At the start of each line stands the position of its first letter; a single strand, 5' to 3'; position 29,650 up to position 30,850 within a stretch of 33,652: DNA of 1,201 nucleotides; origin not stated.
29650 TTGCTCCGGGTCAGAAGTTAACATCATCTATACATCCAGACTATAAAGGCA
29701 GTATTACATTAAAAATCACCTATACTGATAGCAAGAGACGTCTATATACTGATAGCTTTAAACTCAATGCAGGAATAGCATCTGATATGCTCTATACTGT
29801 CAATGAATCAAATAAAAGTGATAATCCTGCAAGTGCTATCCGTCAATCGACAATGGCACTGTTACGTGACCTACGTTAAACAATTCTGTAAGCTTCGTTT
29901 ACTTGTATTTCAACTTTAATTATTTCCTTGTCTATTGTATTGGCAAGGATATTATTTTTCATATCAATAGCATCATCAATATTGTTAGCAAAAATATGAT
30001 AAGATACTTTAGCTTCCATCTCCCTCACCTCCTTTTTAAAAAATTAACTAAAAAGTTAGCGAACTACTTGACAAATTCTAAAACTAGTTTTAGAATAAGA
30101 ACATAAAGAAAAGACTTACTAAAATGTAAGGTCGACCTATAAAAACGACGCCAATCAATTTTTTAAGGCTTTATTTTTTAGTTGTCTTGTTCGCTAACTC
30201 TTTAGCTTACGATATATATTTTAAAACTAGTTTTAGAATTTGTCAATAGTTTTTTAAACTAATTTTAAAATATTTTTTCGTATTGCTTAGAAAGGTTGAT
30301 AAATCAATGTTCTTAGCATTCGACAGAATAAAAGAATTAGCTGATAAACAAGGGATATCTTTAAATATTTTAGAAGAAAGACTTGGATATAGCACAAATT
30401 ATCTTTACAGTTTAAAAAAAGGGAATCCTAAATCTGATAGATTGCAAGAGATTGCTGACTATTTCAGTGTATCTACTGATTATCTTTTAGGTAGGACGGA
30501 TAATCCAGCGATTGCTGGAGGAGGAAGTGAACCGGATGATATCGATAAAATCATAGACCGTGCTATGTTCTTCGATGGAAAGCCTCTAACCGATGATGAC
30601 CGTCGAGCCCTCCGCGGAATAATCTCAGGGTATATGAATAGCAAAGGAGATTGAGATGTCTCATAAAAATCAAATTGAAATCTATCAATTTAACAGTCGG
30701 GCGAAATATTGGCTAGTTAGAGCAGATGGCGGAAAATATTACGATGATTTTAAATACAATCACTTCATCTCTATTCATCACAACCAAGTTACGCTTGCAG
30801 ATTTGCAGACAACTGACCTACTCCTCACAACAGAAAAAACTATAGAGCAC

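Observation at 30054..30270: Genetic switch built from two near-identical promoter-operator modules that face each other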

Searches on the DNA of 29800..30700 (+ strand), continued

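Call 32: get_annotated_region(hit=H74, flank=1500)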
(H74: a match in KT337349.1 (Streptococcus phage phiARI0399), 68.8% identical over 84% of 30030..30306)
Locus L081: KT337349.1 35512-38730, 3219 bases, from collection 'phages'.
description: Streptococcus phage phiARI0399, partial genome.
organism: Streptococcus phage phiARI0399 (NCBI taxid 1701821)
taxonomy: Viruses; Duplodnaviria; Heunggongvirae; Uroviricota; Caudoviricetes
host: Streptococcus pneumoniae 08B09226; source: -; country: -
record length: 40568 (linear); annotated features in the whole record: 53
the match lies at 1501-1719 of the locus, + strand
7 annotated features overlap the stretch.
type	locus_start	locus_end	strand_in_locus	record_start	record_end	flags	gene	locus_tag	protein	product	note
CDS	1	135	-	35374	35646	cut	-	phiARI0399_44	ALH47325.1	hypothetical protein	-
CDS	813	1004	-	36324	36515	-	-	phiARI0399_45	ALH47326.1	hypothetical protein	-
CDS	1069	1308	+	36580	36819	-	-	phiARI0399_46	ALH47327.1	hypothetical protein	-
CDS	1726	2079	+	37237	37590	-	-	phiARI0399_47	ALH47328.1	HTH_26 domain protein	-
CDS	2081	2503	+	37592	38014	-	-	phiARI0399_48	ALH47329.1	hypothetical protein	-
CDS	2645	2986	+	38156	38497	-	-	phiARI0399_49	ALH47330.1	hypothetical protein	-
CDS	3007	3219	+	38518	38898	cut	-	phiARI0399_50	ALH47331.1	DUF955 domain protein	-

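Call 33: get_annotated_region(hit=H78, flank=1500)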
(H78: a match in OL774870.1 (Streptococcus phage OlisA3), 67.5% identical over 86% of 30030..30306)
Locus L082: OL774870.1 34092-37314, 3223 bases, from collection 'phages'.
description: Streptococcus phage OlisA3, complete genome.
organism: Streptococcus phage OlisA3 (NCBI taxid 2911164)
taxonomy: Viruses; Duplodnaviria; Heunggongvirae; Uroviricota; Caudoviricetes
host: Streptococcus oralis; source: -; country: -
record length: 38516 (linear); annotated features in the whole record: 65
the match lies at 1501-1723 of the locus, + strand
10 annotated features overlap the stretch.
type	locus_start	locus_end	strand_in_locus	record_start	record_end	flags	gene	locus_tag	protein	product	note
CDS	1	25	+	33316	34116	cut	-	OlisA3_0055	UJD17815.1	hypothetical protein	-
CDS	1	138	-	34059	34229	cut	-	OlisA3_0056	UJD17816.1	anaphase promoting complex subunit 8 / cdc23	-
CDS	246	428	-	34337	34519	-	-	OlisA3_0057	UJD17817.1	translation initiation factor-like protein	-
CDS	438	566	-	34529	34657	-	-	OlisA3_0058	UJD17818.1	hypothetical protein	-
CDS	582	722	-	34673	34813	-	-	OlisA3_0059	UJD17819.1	hypothetical protein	-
CDS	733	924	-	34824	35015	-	-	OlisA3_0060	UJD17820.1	DNA-binding protein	-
CDS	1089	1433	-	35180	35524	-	-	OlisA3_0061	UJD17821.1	hypothetical protein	-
CDS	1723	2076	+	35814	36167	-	-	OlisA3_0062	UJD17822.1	repressor protein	-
CDS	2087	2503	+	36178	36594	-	-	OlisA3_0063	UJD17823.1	IrrE protein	-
CDS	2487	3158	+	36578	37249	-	-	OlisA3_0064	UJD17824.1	zinc-ribbon domain protein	-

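Call 38: get_annotated_region(hit=H84, flank=1500)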
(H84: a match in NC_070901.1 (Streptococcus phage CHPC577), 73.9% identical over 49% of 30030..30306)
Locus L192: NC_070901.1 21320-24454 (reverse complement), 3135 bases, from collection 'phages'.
description: Streptococcus phage CHPC577, complete genome.
organism: Streptococcus phage CHPC577 (NCBI taxid 1913081)
taxonomy: Viruses; Duplodnaviria; Heunggongvirae; Uroviricota; Caudoviricetes; Piorkowskivirus; Piorkowskivirus CHPC577
host: Streptococcus thermophilus; source: -; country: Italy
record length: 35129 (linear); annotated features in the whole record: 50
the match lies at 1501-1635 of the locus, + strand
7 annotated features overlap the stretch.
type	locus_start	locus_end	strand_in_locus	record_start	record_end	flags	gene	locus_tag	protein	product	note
CDS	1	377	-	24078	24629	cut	-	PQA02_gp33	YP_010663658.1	HNH endonuclease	-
CDS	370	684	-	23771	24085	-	-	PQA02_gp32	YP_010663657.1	hypothetical protein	-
CDS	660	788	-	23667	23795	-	-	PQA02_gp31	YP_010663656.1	hypothetical protein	-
CDS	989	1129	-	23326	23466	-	-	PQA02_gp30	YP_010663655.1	hypothetical protein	-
CDS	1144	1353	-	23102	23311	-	-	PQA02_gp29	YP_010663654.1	transcriptional regulator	-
CDS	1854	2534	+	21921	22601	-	-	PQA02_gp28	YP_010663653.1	hypothetical protein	-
CDS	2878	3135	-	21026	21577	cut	-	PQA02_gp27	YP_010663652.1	hypothetical protein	-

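Call 39: get_annotated_region(hit=H85, flank=1500)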
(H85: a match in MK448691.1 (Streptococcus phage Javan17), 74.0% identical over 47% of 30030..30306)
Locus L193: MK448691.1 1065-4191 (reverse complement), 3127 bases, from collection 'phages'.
description: Streptococcus phage Javan17, complete genome.
organism: Streptococcus phage Javan17 (NCBI taxid 2548019)
taxonomy: Viruses; Duplodnaviria; Heunggongvirae; Uroviricota; Caudoviricetes
host: Streptococcus agalactiae CCUG_17336; source: -; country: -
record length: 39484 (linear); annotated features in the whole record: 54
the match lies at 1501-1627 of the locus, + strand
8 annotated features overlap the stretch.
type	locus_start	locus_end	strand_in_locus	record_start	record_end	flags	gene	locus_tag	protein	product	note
CDS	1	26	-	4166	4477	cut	-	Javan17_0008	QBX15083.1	excisionase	-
CDS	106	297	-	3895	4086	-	-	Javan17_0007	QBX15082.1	hypothetical protein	-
CDS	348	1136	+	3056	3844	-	-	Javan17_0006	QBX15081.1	hypothetical protein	FIG01118056: hypothetical protein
CDS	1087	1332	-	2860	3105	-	-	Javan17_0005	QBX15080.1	hypothetical protein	-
CDS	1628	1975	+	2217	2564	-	-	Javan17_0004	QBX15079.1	Cro/CI family transcriptional regulator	-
CDS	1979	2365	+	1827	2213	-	-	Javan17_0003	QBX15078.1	hypothetical protein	-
CDS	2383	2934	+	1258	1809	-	-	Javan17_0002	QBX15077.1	hypothetical protein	-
CDS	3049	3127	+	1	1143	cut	-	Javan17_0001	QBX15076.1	integrase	-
